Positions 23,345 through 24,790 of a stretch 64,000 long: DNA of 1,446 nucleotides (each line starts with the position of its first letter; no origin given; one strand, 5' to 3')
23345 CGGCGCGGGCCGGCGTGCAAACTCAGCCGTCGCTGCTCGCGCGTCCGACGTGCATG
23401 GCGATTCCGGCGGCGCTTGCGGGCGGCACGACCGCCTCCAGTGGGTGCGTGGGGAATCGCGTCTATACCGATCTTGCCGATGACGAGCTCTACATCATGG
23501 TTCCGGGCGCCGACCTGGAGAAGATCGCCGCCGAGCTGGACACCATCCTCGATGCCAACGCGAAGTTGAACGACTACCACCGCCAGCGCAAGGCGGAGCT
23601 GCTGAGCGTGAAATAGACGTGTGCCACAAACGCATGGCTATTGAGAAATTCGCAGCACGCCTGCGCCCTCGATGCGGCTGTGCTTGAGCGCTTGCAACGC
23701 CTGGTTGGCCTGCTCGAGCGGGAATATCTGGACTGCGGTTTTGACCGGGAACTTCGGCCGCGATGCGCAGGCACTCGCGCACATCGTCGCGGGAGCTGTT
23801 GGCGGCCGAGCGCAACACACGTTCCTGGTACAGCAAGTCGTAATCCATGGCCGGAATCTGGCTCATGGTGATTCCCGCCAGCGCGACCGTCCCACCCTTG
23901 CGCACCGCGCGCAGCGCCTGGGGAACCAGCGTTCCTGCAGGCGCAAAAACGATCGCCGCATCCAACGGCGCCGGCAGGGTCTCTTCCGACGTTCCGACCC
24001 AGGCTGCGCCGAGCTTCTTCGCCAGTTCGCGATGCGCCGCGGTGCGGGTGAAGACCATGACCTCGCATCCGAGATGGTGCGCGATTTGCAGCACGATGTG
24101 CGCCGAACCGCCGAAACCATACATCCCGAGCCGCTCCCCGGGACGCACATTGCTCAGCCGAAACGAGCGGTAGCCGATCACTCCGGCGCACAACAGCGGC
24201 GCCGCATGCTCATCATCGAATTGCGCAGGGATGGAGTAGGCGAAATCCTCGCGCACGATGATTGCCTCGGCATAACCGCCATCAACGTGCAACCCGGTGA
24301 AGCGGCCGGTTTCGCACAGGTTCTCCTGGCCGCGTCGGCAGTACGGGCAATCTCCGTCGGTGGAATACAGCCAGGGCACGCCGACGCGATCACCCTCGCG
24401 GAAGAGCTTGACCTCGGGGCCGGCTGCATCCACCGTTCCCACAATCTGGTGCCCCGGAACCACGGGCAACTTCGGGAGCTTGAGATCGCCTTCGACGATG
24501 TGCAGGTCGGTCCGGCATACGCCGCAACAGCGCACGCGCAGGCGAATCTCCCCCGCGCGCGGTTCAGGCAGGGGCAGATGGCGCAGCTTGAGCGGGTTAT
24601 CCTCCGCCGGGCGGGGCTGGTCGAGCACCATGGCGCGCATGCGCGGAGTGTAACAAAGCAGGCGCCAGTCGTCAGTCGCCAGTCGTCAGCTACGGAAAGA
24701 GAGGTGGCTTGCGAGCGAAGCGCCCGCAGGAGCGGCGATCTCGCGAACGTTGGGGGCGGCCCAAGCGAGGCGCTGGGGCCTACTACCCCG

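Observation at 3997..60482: Intergenic arrays of 3-5 tandem 6-10-nt units, a different unit at each locus, often paired as periodic-arm hairpins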

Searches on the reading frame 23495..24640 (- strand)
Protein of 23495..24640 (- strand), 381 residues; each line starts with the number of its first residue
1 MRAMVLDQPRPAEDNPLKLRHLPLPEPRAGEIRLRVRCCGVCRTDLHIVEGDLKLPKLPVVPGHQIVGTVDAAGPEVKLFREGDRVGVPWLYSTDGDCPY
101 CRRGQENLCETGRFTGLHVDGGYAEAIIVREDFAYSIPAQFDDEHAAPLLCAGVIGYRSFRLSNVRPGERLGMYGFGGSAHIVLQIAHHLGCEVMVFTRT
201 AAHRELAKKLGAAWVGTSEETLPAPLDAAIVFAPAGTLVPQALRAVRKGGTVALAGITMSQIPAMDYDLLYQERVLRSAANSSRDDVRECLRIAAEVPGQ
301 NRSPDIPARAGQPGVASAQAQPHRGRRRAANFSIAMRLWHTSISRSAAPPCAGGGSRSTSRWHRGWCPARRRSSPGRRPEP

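Call 11: search_protein_families(library=pfam, proteins=[window:23495-24640:-])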
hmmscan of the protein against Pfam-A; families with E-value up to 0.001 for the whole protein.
window:23495-24640:- (381 aa): 2 families
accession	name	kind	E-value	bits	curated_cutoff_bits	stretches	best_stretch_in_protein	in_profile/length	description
PF08240.17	ADH_N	-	6.1e-29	100.8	23.5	1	29-138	2-103/104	Alcohol dehydrogenase GroES-like domain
PF00107.32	ADH_zinc_N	-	4.2e-14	53.1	31.8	1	181-295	4-128/129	Zinc-binding dehydrogenase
